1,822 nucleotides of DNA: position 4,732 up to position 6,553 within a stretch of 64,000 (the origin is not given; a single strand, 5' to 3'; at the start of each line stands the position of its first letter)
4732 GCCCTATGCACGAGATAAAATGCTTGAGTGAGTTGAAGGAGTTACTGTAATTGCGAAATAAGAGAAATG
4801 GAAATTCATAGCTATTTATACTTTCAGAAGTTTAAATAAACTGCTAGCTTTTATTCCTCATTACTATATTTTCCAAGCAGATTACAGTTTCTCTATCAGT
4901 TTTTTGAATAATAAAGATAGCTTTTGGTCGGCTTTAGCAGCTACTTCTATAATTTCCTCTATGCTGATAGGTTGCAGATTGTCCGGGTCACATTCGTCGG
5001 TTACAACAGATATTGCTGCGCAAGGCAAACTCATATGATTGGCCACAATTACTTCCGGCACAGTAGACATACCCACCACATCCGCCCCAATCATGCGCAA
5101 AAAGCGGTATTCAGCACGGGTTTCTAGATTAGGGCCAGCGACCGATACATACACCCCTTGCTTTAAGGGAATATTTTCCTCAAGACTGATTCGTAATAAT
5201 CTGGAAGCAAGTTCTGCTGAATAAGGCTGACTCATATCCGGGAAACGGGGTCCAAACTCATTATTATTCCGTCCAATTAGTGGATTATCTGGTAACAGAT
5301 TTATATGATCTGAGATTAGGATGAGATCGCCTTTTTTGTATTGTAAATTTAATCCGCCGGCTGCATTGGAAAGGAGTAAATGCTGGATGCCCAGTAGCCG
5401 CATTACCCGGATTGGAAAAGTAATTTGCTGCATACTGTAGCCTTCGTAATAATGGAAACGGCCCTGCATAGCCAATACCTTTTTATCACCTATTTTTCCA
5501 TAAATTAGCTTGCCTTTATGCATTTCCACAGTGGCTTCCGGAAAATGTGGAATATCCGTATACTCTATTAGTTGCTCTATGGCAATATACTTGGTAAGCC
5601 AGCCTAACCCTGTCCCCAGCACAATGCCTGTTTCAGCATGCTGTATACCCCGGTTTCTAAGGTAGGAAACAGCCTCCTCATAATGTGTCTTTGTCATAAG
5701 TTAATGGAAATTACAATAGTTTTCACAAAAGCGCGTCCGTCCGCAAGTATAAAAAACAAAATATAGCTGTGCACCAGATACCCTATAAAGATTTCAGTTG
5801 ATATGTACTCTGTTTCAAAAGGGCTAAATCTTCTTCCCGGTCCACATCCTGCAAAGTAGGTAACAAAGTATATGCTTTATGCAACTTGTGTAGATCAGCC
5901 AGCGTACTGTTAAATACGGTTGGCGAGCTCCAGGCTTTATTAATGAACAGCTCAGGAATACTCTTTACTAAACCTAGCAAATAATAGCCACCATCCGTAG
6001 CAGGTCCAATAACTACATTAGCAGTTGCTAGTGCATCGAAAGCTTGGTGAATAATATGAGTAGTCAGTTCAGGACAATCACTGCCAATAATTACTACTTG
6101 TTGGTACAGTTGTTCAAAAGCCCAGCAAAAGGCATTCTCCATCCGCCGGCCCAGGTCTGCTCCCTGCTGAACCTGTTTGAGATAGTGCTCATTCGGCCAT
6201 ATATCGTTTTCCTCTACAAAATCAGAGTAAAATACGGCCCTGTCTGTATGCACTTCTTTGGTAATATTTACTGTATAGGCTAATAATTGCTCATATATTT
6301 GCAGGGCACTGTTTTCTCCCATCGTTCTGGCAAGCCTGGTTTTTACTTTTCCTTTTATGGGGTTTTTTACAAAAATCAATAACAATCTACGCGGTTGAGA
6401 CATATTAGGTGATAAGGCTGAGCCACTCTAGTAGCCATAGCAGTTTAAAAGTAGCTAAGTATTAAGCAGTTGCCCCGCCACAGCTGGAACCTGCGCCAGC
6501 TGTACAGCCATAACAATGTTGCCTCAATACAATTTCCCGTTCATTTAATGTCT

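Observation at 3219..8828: ArsS-type radical-SAM cluster carrying a purine nucleoside phosphorylase and a HAD phosphatase, but no arsM in the window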

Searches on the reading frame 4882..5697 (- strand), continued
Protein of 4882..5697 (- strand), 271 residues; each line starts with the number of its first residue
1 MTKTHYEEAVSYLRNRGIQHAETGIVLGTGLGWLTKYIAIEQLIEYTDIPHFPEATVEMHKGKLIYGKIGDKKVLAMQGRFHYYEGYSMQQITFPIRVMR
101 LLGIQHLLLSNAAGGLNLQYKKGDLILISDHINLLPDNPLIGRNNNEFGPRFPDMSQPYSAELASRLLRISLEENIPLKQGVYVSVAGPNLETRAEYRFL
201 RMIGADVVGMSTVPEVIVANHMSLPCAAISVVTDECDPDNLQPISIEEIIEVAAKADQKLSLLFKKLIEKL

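Call 29: find_related_loci(query=window:4882-5697:-, collection=metagenome_contigs, flank=8000)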
Query window:4882-5697:- (271 aa) in metagenome_contigs; peptide patterns used: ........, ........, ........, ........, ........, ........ (x = any residue, [..] = any of these).
600 stretches matched a pattern (row limit reached: there are more); 599 encode a relative of the query (tblastn E <= 1e-3); the best 80 are kept; 80 distinct loci.
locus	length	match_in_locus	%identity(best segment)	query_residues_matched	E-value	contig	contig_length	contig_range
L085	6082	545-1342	64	6-271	6e-118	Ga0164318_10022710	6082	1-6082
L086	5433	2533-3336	66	4-271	1e-117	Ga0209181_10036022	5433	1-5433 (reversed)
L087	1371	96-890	65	8-271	2e-127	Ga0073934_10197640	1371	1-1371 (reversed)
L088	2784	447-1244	65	7-271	5e-122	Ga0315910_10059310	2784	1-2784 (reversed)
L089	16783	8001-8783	67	8-268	4e-117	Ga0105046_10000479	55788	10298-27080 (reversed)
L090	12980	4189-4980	65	8-271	9e-117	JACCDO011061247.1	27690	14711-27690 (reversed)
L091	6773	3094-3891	64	7-271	3e-116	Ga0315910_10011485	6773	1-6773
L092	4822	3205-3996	65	8-271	1e-116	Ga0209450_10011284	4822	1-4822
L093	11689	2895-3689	63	8-271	5e-116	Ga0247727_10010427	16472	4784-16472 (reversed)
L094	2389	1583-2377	63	7-271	2e-121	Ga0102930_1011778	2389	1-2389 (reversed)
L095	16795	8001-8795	64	8-271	1e-115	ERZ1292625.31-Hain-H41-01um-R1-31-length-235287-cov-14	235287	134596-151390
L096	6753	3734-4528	65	7-271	3e-115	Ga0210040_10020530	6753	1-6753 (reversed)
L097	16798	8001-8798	65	7-271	2e-114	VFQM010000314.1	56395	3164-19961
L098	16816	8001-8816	62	1-271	3e-114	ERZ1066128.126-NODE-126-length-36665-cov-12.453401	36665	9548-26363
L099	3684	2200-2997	64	7-271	3e-116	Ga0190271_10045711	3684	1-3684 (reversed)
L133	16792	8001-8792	59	8-271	9e-107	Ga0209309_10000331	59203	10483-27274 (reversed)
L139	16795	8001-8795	58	7-271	2e-106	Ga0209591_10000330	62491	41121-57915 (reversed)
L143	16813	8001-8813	58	1-271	2e-105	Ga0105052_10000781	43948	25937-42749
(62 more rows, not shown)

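Call 45: find_encoding_contigs(protein=window:4882-5697:-, flank=10000, max_places=3)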
Protein window:4882-5697:- (271 aa): no gene with exactly this product is on record in the collection.

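Call 53: search_solved_structures(query=window:4882-5697:-, max_evalue=1e-75, show_alignments=5)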
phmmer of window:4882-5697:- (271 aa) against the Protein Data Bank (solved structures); distinct sequences matched with E-value up to 1e-75: 5.
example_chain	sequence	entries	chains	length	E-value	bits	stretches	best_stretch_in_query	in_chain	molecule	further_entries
4lna_A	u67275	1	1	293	2.3e-90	305.8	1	7-270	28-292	Purine nucleoside phosphorylase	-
4m1e_A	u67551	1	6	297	1.1e-87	296.9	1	21-269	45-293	Purine nucleoside phosphorylase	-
8swt_A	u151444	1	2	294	9.6e-83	280.8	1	7-270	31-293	Purine nucleoside phosphorylase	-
4ns1_A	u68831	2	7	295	1.6e-81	276.8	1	3-269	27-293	Purine nucleoside phosphorylase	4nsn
8swu_A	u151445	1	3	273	7.8e-78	264.7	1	7-268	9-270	Purine nucleoside phosphorylase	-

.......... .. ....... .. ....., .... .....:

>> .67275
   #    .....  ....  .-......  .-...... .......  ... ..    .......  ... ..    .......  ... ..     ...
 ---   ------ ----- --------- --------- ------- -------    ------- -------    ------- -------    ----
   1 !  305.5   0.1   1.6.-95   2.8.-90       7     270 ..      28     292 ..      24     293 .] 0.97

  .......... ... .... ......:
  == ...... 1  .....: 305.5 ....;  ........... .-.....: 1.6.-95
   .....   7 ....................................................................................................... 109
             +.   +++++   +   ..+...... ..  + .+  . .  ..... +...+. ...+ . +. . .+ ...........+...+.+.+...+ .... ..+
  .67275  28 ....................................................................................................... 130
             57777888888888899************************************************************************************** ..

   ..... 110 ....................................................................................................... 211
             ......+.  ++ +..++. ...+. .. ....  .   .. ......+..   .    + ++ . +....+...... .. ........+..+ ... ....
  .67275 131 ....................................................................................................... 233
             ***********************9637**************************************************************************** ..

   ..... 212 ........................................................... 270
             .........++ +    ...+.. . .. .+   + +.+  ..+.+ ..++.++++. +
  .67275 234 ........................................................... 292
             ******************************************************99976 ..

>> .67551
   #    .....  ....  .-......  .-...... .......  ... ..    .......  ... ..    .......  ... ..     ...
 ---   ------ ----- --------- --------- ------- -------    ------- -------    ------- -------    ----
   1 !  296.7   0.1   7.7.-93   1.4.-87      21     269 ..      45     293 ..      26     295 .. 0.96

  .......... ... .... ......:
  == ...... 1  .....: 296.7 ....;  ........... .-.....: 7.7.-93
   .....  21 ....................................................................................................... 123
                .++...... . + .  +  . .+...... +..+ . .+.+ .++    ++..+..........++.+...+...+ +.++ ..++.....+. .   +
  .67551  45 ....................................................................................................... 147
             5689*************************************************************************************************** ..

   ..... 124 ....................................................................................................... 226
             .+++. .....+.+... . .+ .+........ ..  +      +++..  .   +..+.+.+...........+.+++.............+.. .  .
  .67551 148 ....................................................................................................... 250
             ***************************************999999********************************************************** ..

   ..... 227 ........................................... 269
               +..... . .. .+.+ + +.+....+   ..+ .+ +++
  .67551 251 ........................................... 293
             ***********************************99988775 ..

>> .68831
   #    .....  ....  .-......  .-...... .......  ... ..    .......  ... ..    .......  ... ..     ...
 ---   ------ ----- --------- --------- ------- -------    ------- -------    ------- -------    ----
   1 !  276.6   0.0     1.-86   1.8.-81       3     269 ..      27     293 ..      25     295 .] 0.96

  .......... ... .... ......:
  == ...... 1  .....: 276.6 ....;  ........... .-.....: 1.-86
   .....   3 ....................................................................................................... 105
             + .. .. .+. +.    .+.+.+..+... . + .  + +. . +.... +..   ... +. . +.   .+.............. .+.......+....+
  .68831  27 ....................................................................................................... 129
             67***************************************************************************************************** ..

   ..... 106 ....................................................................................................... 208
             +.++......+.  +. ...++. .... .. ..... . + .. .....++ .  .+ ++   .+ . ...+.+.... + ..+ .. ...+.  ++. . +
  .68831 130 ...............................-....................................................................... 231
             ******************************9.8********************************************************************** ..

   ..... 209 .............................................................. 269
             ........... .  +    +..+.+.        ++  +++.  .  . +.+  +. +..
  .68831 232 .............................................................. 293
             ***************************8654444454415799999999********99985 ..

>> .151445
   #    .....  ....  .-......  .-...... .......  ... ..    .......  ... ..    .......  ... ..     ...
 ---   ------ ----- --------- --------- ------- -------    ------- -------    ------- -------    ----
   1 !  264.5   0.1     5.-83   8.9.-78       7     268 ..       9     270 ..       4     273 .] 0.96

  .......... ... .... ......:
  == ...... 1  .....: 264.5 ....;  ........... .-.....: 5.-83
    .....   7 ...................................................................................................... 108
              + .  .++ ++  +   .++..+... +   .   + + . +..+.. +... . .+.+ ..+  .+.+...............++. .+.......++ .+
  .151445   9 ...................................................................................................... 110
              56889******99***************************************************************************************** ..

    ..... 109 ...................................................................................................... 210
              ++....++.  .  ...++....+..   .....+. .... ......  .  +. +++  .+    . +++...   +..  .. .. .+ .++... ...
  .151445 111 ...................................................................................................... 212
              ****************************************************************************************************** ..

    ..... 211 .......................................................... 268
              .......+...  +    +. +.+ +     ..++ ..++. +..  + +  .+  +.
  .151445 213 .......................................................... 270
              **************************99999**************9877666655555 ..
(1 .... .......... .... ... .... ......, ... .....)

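Call 68: search_protein_families(library=pfam, proteins=[L143:4361-5623:-, L143:5624-6352:-, L143:6860-7375:+, L143:7388-8008:+, L143:8859-9599:+, L143:9586-10290:+, L143:10454-11482:-, L139:5947-6744:+, L139:9156-10040:-, L139:10133-11035:-], max_evalue=0.0001)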
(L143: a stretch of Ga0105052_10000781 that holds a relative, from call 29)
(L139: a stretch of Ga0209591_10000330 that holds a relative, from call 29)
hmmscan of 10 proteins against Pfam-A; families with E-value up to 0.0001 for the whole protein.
L143:4361-5623:- (420 aa): 0 families

L143:5624-6352:- (242 aa): 1 family
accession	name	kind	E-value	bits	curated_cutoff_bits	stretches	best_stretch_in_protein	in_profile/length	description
PF03309.20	Pan_kinase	-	4.9e-44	151.1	24.7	1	3-193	2-204/205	Type III pantothenate kinase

L143:6860-7375:+ (171 aa): 1 family
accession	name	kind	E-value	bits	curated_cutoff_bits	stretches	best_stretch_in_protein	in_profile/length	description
PF00581.25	Rhodanese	-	9.9e-17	61.7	22.2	1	51-136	7-101/102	Rhodanese-like domain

L143:7388-8008:+ (206 aa): 2 families
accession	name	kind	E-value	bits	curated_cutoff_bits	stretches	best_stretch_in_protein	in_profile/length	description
PF09837.15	DUF2064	-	6.3e-29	100.7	25.8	1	68-159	29-120/120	Uncharacterized protein conserved in bacteria (DUF2064)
PF01983.22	CofC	-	4.3e-06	26.5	22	1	19-145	13-134/217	Guanylyl transferase CofC like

L143:8859-9599:+ (246 aa): 1 family
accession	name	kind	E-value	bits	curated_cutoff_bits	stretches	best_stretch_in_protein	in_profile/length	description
PF04784.19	DUF547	-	8.8e-27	94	27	1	81-183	5-125/125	Protein of unknown function, DUF547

L143:9586-10290:+ (234 aa): 2 families
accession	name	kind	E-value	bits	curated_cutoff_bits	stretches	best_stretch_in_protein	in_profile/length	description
PF00535.33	Glycos_transf_2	-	3.7e-20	73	23.3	1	9-148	1-146/168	Glycosyl transferase family 2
PF10111.15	Glyco_tranf_2_2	-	1e-10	42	27.3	0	9-93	1-93/276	Glycosyltransferase like family 2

L143:10454-11482:- (342 aa): 1 family
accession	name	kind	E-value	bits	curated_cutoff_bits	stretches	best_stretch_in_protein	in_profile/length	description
PF01520.23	Amidase_3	-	7.9e-22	78.6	27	1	126-334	3-171/174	N-acetylmuramoyl-L-alanine amidase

L139:5947-6744:+ (265 aa): 1 family
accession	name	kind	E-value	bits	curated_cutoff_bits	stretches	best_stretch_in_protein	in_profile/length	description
PF04784.19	DUF547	-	1.9e-26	92.9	27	1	99-203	4-125/125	Protein of unknown function, DUF547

L139:9156-10040:- (294 aa): 1 family
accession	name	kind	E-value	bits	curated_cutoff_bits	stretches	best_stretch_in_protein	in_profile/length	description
PF13369.12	Transglut_core2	-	2.7e-28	98.8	23.5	1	105-266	5-155/155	Transglutaminase-like superfamily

L139:10133-11035:- (300 aa): 1 family
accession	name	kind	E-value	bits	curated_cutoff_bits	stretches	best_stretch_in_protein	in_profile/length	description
PF01048.26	PNP_UDP_1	-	1.1e-24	87.6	25.1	1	47-277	3-201/233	Phosphorylase superfamily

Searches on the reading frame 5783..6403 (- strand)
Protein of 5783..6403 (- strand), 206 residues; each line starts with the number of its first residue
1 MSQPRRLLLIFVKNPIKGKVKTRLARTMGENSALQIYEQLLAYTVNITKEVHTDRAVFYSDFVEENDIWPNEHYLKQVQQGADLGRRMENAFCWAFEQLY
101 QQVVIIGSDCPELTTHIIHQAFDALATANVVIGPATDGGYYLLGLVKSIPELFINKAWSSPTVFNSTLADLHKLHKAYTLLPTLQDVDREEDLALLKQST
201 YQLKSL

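Call 4: search_protein_families(library=ncbifam, proteins=[window:5783-6403:-], max_evalue=0.001)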
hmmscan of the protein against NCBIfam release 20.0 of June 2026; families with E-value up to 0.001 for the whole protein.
window:5783-6403:- (206 aa): 2 families
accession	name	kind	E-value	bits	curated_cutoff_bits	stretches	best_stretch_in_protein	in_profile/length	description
TIGR04282.1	glyco_like_cofC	hypoth_equivalog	2.9e-62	209.8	134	1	8-193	1-189/189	TIGR04282 family arsenosugar biosynthesis glycosyltransferase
TIGR03552.1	F420_cofC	equivalog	5.2e-10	39.3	105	1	19-196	11-187/196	2-phospho-L-lactate guanylyltransferase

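Call 5: search_protein_families(library=pfam, proteins=[window:5783-6403:-], max_evalue=0.001)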
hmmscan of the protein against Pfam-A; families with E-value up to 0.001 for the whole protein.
window:5783-6403:- (206 aa): 2 families
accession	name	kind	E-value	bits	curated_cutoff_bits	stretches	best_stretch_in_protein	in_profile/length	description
PF09837.15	DUF2064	-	1.6e-31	109.1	25.8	1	47-160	5-120/120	Uncharacterized protein conserved in bacteria (DUF2064)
PF01983.22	CofC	-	1e-07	31.8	22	1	19-149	12-137/217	Guanylyl transferase CofC like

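Call 36: search_solved_structures(query=window:5783-6403:-, max_evalue=0.01, show_alignments=1)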
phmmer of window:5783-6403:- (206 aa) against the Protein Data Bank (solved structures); distinct sequences matched with E-value up to 0.01: 1.
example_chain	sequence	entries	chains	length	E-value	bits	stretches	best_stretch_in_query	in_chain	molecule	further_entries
3cgx_A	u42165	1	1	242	2e-29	105.8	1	7-198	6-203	Putative nucleotide-diphospho-sugar transferase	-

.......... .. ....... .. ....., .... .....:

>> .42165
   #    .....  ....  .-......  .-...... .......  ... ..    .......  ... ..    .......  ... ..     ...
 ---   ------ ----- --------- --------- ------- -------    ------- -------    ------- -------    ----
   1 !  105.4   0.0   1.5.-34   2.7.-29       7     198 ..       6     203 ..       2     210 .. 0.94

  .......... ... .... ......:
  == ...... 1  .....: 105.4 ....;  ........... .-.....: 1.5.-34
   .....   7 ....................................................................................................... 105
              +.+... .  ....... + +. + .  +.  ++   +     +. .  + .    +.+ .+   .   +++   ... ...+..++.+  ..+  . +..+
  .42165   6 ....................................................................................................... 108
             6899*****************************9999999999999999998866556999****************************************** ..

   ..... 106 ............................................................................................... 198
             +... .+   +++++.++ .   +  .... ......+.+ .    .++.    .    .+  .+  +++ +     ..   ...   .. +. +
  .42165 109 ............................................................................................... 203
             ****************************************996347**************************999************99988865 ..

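Call 70: predict_structure(protein=window:5783-6403:-)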
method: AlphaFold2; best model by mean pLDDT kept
length: 206 residues; sequences in the alignment: 1
mean_pLDDT: 46.7   pTM: 0.43
mean pLDDT of the five models: 46.7, 39.6, 31.0, 30.4, 30.4
residues with pLDDT >= 90: 0; 70-90: 13; 50-70: 53; < 50: 140
segments of 3 or more residues with pLDDT < 50: 1-131, 133-139
pLDDT, mean of each block of 10 residues (from residue 1): 33 41 42 44 35 35 30 29 38 36 38 40 46 47 55 60 64 67 68 73 63
secondary structure, 60 per line:
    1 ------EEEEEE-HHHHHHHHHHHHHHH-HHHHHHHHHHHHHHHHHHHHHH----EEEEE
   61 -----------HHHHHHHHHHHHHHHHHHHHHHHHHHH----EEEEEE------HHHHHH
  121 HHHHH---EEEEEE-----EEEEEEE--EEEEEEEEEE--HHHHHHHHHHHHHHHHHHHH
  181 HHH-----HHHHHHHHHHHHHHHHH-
elements in order: E7-12 H14-28 H30-51 E56-60 H72-98 E103-108 H115-125 E129-134 E140-146 E149-158 H161-183 H189-205

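Call 73: search_solved_structures(query=A1, max_evalue=10)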
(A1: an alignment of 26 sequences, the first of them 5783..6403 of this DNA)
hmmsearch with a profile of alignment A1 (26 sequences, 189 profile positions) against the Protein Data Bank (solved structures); distinct sequences matched with E-value up to 10: 6.
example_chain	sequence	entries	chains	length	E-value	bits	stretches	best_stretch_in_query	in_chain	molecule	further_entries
3cgx_A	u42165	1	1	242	2.2e-45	157.8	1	3-189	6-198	Putative nucleotide-diphospho-sugar transferase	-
5lec_A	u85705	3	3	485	0.0071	19.2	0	63-109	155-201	DDD_D12_12_D12_12_D12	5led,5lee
5lea_A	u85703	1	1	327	0.27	14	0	59-108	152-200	DD_Off7_12_3G124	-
4hku_A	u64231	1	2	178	0.35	13.7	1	27-85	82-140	TetR transcriptional regulator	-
2i5e_A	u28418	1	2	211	0.5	13.2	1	83-188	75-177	Hypothetical protein MM_2497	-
5eyp_F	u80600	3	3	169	0.6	12.9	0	72-124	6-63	DESIGNED ANKYRIN REPEAT PROTEIN (DARPIN) | Designed ankyrin repeat protein -- Darpin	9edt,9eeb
